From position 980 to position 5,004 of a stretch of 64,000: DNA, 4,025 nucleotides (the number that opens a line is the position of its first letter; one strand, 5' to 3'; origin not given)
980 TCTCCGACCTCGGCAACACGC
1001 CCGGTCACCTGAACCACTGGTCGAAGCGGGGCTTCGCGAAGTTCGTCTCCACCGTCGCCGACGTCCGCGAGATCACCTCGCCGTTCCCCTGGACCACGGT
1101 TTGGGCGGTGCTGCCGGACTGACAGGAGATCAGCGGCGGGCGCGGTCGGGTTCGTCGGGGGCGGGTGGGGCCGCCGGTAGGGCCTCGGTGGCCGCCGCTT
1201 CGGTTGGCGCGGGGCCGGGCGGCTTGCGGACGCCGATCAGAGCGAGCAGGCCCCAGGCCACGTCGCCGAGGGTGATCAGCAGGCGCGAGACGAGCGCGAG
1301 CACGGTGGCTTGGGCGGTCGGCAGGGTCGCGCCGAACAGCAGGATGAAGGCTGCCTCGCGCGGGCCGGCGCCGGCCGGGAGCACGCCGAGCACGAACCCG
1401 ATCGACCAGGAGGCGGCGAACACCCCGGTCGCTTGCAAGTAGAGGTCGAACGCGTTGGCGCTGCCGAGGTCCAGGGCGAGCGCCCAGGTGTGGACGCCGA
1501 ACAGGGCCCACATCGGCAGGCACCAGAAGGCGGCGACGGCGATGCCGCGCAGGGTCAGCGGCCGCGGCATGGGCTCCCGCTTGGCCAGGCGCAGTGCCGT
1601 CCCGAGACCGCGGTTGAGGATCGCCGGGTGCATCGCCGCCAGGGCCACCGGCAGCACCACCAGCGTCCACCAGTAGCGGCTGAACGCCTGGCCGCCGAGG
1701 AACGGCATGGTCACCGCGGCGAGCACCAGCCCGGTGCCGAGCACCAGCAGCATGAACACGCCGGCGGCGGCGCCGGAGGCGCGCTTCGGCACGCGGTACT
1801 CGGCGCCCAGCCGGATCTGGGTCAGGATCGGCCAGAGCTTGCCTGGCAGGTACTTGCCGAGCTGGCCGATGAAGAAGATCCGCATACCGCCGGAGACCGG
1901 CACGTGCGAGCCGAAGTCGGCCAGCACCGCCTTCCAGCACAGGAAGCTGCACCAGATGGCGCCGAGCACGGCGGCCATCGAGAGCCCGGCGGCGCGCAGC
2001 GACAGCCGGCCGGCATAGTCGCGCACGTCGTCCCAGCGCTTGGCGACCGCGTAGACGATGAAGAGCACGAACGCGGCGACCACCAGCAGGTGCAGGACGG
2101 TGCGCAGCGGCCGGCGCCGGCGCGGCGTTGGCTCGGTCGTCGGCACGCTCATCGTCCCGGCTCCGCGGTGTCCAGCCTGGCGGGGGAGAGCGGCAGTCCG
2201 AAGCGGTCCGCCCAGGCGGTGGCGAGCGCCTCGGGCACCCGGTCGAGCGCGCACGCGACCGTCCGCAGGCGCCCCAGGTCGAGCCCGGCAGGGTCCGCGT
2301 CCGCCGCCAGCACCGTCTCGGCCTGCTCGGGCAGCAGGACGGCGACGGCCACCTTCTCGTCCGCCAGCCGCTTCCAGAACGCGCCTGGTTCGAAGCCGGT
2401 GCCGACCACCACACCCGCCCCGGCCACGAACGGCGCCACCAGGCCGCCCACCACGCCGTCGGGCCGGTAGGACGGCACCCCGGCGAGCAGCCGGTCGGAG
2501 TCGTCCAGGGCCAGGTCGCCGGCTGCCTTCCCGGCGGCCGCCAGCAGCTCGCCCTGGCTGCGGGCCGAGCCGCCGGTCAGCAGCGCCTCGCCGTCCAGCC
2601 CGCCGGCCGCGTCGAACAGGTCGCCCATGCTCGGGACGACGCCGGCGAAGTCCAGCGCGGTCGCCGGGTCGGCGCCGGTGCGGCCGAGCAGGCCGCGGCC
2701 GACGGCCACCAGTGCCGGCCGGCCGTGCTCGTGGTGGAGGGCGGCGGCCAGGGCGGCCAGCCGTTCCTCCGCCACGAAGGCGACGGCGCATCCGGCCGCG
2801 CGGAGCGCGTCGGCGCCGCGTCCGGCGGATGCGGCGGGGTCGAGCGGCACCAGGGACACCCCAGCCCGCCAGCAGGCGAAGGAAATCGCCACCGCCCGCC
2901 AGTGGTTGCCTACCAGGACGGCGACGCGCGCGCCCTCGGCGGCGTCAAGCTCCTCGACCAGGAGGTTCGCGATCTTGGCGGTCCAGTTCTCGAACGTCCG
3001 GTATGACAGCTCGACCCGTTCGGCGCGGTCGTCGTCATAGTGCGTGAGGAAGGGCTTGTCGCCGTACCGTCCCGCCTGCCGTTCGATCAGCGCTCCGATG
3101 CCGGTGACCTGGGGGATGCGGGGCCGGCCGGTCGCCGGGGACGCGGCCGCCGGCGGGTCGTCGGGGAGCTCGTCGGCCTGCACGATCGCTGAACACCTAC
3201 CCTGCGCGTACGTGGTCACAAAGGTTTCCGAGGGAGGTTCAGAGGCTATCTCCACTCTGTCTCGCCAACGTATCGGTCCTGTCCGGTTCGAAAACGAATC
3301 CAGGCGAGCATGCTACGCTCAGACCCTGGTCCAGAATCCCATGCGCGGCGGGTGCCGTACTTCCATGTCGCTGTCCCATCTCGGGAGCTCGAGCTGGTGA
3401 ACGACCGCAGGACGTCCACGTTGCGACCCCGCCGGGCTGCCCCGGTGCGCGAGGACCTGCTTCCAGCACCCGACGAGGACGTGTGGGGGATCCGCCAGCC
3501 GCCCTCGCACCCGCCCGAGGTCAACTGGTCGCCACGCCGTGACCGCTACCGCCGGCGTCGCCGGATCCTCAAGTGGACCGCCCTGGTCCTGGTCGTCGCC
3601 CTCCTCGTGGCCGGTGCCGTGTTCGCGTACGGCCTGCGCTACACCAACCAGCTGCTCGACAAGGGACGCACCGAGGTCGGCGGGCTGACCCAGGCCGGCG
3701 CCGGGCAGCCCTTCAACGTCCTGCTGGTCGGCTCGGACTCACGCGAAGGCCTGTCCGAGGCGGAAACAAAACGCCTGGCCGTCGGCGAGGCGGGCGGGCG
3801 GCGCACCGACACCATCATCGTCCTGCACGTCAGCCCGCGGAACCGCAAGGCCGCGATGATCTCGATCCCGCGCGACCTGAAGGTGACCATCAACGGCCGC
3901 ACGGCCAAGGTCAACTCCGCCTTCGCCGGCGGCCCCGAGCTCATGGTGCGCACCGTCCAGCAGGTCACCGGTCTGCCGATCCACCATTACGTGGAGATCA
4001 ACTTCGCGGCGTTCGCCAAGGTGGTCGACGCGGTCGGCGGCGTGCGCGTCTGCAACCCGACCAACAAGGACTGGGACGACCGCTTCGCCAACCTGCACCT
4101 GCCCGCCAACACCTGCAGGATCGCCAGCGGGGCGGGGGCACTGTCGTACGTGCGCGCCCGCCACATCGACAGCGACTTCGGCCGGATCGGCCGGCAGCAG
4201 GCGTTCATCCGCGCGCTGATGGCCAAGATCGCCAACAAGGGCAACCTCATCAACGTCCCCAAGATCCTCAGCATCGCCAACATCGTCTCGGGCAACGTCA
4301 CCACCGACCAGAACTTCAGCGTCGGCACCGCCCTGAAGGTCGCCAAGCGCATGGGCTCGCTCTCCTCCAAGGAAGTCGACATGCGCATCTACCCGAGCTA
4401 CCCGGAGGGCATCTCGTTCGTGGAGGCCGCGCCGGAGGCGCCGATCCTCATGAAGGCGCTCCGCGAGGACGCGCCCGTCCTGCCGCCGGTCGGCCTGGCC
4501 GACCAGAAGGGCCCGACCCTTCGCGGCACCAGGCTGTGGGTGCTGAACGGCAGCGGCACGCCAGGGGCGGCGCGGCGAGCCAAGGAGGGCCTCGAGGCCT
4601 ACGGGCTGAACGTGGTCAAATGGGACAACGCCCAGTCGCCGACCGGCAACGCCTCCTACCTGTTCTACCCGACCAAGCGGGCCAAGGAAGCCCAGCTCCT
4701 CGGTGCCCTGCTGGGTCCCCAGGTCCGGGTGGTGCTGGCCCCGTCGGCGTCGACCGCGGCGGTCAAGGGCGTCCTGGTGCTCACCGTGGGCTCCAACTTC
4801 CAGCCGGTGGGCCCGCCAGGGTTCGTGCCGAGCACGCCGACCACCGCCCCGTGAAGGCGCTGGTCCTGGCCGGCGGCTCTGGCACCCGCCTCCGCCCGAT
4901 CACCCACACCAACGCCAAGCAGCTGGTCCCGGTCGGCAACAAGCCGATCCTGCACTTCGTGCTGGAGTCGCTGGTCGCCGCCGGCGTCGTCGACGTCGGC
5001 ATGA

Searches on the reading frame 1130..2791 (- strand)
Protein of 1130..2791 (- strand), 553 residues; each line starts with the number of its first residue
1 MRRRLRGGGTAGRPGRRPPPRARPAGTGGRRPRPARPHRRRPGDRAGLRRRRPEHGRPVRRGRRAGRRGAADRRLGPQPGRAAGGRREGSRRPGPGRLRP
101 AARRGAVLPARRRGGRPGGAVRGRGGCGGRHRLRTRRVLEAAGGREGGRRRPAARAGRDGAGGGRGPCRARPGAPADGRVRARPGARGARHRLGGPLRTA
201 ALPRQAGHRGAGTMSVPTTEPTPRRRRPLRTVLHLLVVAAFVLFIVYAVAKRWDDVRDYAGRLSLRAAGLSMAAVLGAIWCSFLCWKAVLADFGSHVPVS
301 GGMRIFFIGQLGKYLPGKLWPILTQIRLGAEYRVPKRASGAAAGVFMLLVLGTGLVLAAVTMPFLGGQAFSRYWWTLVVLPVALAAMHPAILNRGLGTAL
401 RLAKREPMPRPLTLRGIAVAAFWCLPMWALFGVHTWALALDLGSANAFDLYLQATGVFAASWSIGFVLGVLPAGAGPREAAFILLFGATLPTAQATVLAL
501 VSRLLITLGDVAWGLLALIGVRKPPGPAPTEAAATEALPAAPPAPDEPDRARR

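Call 83: search_protein_families(library=pfam, proteins=[window:1130-2791:-], max_evalue=0.001)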
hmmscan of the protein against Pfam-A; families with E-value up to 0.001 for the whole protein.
window:1130-2791:- (553 aa): 1 family
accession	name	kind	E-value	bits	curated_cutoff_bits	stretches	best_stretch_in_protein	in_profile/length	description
PF03706.18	LPG_synthase_TM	-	3.7e-14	53.3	33.4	1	233-514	3-302/302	Lysylphosphatidylglycerol synthase TM region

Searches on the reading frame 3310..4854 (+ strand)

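Call 3: search_protein_families(library=pfam, proteins=[window:3310-4854:+], max_evalue=1)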
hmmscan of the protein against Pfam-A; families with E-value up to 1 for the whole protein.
window:3310-4854:+ (514 aa): 4 families
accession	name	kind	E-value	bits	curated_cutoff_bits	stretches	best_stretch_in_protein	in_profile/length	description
PF03816.19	LytR_cpsA_psr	-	1.3e-40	139.4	24.6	1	165-308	1-149/150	LytR_cpsA_psr family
PF13399.11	LytR_C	-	2e-11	45.1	22.2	1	408-497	3-86/86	LytR cell envelope-related transcriptional attenuator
PF09307.15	MHC2-interact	-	0.14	12.5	26.9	1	71-105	17-49/109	CLIP, MHC2 interacting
PF06072.16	Herpes_US9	-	0.22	11.9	23.7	0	80-109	26-55/61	Alphaherpesvirus tegument protein US9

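Call 4: search_protein_families(library=ncbifam, proteins=[window:3310-4854:+], max_evalue=1)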
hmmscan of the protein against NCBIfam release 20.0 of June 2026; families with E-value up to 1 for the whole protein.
window:3310-4854:+ (514 aa): 7 families
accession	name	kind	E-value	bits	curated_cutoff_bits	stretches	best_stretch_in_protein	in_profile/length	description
TIGR00350.1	lytR_cpsA_psr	domain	1.3e-38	132.6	62.3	1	165-308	2-151/152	LCP family glycopolymer transferase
NF006897.1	PRK09379.1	equivalog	1.3e-30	106.7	441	1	84-345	2-257/298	polyisoprenyl-teichoic acid--peptidoglycan teichoic acid transferase TagU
NF047591.1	ligase_LytR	equivalog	1.6e-24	86.9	450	1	85-346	4-271/336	glycopolymer--peptidoglycan transferase LytR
NF051849.1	LCP_trans_Cps2A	equivalog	1.9e-15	57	650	1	165-333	240-412/477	LCP family glycopolymer transferase CpsA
NF045516.2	SepX_GlpR_1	exception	0.025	14.4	160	1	72-107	175-210/293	divisome protein SepX/GlpR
NF035953.1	integrity_Cei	equivalog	0.069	12.9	150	0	398-436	72-110/212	envelope integrity protein Cei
TIGR03348.1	VI_IcmF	equivalog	0.17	9.7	388.15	1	69-128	412-472/1168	type VI secretion system membrane subunit TssM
